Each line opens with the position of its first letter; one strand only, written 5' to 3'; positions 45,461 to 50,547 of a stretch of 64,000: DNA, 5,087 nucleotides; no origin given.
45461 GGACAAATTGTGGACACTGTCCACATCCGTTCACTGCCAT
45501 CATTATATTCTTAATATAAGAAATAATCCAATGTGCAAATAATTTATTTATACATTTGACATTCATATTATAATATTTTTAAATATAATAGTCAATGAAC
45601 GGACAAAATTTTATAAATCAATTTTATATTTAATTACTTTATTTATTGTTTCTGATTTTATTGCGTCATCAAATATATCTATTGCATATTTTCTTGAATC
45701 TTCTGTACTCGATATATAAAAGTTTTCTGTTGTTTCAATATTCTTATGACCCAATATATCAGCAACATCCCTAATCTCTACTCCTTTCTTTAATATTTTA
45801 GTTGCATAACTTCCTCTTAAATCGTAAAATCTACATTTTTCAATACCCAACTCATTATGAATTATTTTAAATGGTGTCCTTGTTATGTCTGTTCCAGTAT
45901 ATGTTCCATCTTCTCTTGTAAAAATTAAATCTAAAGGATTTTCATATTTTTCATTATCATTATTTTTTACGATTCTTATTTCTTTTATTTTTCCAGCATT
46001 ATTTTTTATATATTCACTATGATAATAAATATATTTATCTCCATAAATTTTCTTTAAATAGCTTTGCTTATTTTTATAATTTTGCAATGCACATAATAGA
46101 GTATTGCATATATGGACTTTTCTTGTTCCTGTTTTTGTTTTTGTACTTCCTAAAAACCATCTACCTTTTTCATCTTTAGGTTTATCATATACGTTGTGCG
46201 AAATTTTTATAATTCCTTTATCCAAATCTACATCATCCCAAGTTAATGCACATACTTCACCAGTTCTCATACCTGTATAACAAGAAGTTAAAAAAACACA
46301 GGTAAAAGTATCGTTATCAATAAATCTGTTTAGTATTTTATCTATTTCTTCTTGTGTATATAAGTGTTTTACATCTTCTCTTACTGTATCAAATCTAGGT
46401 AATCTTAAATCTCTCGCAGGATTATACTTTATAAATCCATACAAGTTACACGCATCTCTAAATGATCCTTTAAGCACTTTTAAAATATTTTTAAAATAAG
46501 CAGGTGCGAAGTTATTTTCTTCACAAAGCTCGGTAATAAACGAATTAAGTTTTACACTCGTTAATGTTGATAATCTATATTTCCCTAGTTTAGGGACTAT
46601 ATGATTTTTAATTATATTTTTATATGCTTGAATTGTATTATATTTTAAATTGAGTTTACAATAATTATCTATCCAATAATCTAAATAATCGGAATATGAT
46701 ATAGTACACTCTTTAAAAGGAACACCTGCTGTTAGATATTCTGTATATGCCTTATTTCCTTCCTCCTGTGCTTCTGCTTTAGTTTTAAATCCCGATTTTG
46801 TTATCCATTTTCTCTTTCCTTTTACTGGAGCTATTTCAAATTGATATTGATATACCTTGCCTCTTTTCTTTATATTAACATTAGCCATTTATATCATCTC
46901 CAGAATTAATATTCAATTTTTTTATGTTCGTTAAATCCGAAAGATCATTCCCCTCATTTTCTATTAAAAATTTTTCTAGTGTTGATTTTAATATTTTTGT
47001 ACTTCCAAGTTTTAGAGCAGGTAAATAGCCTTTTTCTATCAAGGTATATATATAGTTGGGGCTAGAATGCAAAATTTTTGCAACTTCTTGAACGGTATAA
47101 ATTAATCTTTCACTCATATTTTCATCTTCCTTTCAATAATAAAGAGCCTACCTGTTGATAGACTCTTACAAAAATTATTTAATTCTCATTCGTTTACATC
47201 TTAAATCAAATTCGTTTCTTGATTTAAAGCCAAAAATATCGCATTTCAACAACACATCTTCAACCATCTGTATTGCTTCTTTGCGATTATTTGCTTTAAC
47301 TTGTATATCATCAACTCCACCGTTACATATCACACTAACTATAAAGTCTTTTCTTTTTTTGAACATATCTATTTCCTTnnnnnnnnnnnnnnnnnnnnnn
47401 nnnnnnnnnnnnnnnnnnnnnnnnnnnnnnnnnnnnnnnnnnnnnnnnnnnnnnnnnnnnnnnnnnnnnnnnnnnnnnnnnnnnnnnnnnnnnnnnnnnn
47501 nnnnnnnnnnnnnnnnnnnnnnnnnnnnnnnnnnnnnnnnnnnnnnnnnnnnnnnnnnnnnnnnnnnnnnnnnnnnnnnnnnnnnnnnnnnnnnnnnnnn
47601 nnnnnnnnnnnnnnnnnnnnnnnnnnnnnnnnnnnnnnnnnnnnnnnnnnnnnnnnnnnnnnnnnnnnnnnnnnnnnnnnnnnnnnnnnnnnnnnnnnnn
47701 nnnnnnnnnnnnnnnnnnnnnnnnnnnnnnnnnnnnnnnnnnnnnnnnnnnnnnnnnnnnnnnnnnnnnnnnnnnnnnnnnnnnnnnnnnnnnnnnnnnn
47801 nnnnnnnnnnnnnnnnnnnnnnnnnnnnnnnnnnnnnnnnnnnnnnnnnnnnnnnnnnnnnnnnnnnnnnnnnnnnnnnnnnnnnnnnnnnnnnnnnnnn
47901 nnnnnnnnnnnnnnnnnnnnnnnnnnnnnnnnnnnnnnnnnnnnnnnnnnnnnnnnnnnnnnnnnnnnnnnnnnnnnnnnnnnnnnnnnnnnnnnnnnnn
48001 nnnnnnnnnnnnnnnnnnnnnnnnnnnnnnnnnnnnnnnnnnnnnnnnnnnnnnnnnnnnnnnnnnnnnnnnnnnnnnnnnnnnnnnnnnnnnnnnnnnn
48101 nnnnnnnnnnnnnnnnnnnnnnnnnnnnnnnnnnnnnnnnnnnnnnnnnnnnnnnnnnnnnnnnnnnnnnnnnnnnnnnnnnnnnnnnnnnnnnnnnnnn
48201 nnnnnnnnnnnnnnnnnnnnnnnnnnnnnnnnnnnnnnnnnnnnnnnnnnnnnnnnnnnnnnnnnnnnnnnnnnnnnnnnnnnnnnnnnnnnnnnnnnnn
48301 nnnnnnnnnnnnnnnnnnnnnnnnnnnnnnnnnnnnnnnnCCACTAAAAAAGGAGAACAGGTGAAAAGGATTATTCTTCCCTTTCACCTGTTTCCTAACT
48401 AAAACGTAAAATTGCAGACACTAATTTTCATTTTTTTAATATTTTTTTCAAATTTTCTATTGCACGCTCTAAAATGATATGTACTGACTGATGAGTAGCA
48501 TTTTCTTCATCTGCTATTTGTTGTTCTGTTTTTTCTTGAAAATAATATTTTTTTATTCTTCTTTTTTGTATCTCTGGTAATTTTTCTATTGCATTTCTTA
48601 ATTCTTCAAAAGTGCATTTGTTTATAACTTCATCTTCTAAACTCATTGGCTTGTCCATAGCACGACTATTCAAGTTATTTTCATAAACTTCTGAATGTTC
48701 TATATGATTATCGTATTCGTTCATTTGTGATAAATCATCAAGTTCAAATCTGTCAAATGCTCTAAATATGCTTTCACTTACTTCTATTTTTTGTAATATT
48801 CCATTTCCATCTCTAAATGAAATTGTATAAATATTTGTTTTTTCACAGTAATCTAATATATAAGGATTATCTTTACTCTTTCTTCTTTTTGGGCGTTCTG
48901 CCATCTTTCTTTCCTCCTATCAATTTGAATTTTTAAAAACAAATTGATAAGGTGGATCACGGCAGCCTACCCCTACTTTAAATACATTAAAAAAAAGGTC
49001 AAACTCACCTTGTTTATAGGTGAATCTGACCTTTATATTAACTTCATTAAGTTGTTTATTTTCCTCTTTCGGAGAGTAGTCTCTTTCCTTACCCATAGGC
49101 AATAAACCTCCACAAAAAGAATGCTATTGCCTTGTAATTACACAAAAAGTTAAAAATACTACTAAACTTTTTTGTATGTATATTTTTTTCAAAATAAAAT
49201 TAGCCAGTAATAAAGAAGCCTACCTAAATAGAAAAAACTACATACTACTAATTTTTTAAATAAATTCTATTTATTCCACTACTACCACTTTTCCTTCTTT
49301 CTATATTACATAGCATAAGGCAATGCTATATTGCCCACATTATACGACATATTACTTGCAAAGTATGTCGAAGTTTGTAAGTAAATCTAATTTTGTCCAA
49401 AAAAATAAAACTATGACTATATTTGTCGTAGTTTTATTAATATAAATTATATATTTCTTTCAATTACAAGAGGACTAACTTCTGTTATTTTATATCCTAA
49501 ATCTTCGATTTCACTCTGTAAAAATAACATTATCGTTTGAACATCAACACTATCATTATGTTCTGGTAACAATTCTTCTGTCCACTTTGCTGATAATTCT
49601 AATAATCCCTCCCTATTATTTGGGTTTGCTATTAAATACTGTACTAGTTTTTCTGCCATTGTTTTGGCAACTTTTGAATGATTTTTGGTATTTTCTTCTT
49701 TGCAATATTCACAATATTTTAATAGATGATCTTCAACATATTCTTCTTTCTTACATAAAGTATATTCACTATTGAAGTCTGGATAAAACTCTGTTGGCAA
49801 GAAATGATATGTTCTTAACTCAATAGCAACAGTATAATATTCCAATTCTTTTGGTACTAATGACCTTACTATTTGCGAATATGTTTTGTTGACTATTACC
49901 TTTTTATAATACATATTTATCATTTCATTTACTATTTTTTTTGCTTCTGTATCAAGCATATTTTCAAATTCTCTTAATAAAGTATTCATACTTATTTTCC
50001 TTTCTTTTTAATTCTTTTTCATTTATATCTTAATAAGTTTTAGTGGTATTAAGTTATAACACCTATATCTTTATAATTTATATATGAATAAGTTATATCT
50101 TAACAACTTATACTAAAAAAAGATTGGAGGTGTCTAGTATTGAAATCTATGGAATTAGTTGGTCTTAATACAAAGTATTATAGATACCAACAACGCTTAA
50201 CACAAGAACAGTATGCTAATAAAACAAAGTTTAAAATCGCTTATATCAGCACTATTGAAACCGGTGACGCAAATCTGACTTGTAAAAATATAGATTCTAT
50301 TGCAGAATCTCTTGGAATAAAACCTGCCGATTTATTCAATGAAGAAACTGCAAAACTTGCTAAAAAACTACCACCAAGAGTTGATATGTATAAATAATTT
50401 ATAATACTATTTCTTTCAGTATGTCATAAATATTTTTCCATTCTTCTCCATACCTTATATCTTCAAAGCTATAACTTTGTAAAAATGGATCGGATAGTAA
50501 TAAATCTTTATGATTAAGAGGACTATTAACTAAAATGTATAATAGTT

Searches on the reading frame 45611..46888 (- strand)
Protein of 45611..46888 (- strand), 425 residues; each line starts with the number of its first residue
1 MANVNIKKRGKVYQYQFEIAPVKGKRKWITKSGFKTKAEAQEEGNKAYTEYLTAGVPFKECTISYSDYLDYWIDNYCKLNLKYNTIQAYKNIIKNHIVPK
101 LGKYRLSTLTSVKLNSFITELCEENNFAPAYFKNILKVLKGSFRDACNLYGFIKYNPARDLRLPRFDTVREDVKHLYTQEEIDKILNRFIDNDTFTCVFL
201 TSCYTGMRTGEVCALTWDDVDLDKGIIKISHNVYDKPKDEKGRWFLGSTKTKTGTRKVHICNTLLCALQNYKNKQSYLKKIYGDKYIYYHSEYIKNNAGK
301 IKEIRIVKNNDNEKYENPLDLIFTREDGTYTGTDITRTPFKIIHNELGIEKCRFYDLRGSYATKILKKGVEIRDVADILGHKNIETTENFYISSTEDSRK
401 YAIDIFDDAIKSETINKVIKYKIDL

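Call 25: search_protein_families(library=pfam, proteins=[window:45611-46888:-], max_evalue=0.01)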
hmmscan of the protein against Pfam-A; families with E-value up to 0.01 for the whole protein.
window:45611-46888:- (425 aa): 4 families
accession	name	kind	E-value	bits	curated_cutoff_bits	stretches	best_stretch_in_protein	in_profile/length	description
PF00589.27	Phage_integrase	-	2.5e-21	76.7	27.1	1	179-395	5-169/172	Phage integrase family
PF14659.12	Phage_int_SAM_3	-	3.2e-15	56.5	22.6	1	65-121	2-57/58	Phage integrase, N-terminal SAM-like domain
PF14657.12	Arm-DNA-bind_4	-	6.9e-06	26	22.3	1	13-42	2-33/47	Arm DNA-binding domain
PF13495.12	Phage_int_SAM_4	-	0.0008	20.2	27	1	80-146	13-78/85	Phage integrase, N-terminal SAM-like domain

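Call 62: search_protein_families(library=ncbifam, proteins=[window:45611-46888:-], max_evalue=0.01)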
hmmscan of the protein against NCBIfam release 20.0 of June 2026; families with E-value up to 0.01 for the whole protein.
window:45611-46888:- (425 aa): 11 families
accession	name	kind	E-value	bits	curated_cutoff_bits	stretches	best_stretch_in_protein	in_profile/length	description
NF040815.2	recomb_XerA_Arch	equivalog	1.4e-24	87.1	220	2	81-236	12-154/263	site-specific tyrosine recombinase/integron integrase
TIGR02225.1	recomb_XerD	equivalog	2.3e-16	60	329.6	2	318-392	201-273/290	site-specific tyrosine recombinase XerD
TIGR02224.1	recomb_XerC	equivalog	1.6e-15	57.3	335.15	2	317-390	200-274/295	tyrosine recombinase XerC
TIGR02249.1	integrase_gron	subfamily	1.9e-15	57.1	265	2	82-231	15-154/315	integron integrase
NF002331.0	PRK01287.1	subfamily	5.4e-12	45.4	371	2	135-231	103-200/365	site-specific tyrosine recombinase XerC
NF001399.0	PRK00283.1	subfamily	4.4e-11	42.6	279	2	80-229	21-170/300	tyrosine recombinase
NF011946.0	PRK15417.1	equivalog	1.5e-08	34.2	435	1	339-388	260-310/337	integron integrase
NF003462.0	PRK05084.1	equivalog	6.2e-06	25.2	267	1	355-406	306-356/360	tyrosine recombinase XerS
NF007370.0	PRK09870.1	subfamily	7.9e-06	25.6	221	0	174-230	10-69/200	tyrosine-type DNA invertase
NF007371.0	PRK09871.1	subfamily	0.00032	20.3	222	0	196-230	29-63/198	tyrosine-type DNA invertase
NF002685.0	PRK02436.1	equivalog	0.0012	18.7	178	0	345-391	198-244/245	site-specific tyrosine recombinase XerD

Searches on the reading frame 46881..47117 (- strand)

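Call 62: search_protein_families(library=ncbifam, proteins=[window:46881-47117:-], max_evalue=0.01)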
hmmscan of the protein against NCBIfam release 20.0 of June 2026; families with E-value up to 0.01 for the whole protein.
window:46881-47117:- (78 aa): 2 families
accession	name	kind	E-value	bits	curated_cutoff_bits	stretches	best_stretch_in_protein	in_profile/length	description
TIGR01764.1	excise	domain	8.8e-08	32.4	28.8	1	7-51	2-47/49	excisionase family DNA-binding protein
NF047737.1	antiphage_MADS1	equivalog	0.00023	21.3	80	1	6-39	3-36/49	methylation-associated defense system helix-turn-helix domain-containing protein MAD1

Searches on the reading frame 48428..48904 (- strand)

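Call 25: search_protein_families(library=pfam, proteins=[window:48428-48904:-], max_evalue=0.01)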
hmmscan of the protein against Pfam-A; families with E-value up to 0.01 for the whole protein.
window:48428-48904:- (158 aa): 2 families
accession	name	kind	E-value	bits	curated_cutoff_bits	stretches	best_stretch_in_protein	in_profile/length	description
PF04545.22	Sigma70_r4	-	2.7e-06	27.2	24.1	1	105-154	1-50/50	Sigma-70, region 4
PF08281.18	Sigma70_r4_2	-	3.8e-06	26.9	25.7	1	100-151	2-53/54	Sigma-70, region 4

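Call 62: search_protein_families(library=ncbifam, proteins=[window:48428-48904:-], max_evalue=0.01)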
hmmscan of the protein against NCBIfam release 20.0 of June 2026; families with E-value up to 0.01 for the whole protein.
window:48428-48904:- (158 aa): 35 families (the best 25 are shown)
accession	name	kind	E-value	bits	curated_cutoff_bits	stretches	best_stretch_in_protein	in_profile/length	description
TIGR02937.1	sigma70-ECF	superfamily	1.9e-10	40.6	42.9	1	67-156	91-165/165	sigma-70 family RNA polymerase sigma factor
TIGR02985.1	Sig70_bacteroi1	subfamily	6.9e-08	32.9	126.4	1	66-156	66-162/162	RNA polymerase sigma-70 factor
TIGR02984.1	Sig-70_plancto1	subfamily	5.4e-06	26.1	183.75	1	76-156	108-188/189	RNA polymerase sigma-70 factor, Planctomycetaceae-specific subfamily 1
NF008890.0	PRK11924.1-3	equivalog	4.4e-05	22.9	284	1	90-157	135-202/205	RNA polymerase sigma factor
NF009172.0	PRK12519.1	subfamily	8.2e-05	22.2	222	1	83-157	117-190/194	RNA polymerase sigma factor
NF006930.0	PRK09415.1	subfamily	8.4e-05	22.5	198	1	73-158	93-177/179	RNA polymerase factor sigma C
TIGR02980.1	SigBFG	subfamily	0.00011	22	234.35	1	60-155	129-225/227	SigB/SigF/SigG family RNA polymerase sigma factor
NF009178.0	PRK12526.1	equivalog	0.00011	21.8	301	1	100-155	150-205/211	RNA polymerase sigma factor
NF005448.0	PRK07037.1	equivalog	0.0002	21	190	1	85-156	100-171/186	RNA polymerase factor sigma-70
NF004113.0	PRK05602.1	equivalog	0.00021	20.9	208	1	65-157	111-202/211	RNA polymerase sigma factor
NF008891.0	PRK11924.1-5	subfamily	0.00025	21.2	259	1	83-156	90-163/171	RNA polymerase sigma factor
TIGR02983.1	SigE-fam_strep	subfamily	0.00031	20.7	141.55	1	89-156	91-158/162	SigE family RNA polymerase sigma factor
NF045758.2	YlxM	equivalog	0.0005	20.1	80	1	109-154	17-62/72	YlxM family DNA-binding protein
NF005248.0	PRK06759.1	equivalog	0.00077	19.2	133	1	99-156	97-154/156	RNA polymerase factor sigma-70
TIGR02952.1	Sig70_famx2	equivalog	0.00083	19.3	206.45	1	82-156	96-170/170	ECF subfamily RNA polymerase sigma factor, BldN family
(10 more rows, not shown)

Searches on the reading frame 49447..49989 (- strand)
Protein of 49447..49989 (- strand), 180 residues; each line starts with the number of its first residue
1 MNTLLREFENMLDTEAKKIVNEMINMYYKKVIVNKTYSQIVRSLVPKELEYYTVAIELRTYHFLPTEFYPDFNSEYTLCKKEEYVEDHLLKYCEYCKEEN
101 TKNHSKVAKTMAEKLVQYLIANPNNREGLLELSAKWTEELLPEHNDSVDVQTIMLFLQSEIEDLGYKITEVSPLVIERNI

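Call 25: search_protein_families(library=pfam, proteins=[window:49447-49989:-], max_evalue=0.01)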
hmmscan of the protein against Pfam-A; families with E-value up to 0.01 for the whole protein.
window:49447-49989:- (180 aa): 0 families

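Call 62: search_protein_families(library=ncbifam, proteins=[window:49447-49989:-], max_evalue=0.01)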
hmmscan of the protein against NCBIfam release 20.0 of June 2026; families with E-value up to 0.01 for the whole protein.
window:49447-49989:- (180 aa): 1 family
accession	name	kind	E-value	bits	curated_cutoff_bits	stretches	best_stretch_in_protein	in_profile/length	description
TIGR04280.1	geopep_mat_rSAM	hypoth_equivalog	0.0099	14.9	400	0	93-142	98-147/428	geopeptide radical SAM maturase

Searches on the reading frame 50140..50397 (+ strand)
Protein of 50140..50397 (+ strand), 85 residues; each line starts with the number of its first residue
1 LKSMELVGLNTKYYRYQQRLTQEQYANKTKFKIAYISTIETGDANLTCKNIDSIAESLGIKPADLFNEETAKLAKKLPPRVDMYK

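Call 25: search_protein_families(library=pfam, proteins=[window:50140-50397:+], max_evalue=0.01)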
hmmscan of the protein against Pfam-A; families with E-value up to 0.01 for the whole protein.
window:50140-50397:+ (85 aa): 5 families
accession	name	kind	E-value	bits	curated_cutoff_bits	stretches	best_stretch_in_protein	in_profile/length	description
PF01381.28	HTH_3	-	4.3e-06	27.1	23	1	12-65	2-55/55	Helix-turn-helix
PF12844.13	HTH_19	-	3.6e-05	24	30.2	1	14-67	7-60/64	Helix-turn-helix domain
PF13413.12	HTH_25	-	0.0003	21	24.6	1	15-45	6-36/62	Helix-turn-helix domain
PF13560.12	HTH_31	-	0.0011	19.7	27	1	14-63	9-59/64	Helix-turn-helix domain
PF13443.12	HTH_26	-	0.0087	16.7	22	0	21-67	12-59/63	Cro/C1-type HTH DNA-binding domain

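Call 62: search_protein_families(library=ncbifam, proteins=[window:50140-50397:+], max_evalue=0.01)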
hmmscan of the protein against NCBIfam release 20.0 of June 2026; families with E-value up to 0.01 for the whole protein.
window:50140-50397:+ (85 aa): 6 families
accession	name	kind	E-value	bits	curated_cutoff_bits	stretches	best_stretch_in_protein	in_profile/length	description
NF047948.1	male_kill_WMK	equivalog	1.2e-06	28.3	300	1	7-76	163-234/300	WO male-killing family protein Wmk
NF006015.0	PRK08154.1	subfamily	1.9e-05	24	204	1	7-72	31-96/314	anaerobic benzoate catabolism transcriptional regulator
TIGR03070.1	couple_hipB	subfamily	8.6e-05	22.4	71.65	1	10-60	6-56/58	type II toxin-antitoxin system Y4mF family antitoxin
NF041951.1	phage_RstR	subfamily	0.00011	22.5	80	1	13-72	9-68/108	RstR family transcriptional repressor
NF010465.0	PRK13890.1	equivalog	0.00016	21.8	96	1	17-66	16-64/121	conjugal transfer protein TrbA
NF007271.0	PRK09726.1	equivalog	0.0069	16.4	79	1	12-61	18-67/88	type II toxin-antitoxin system antitoxin HipB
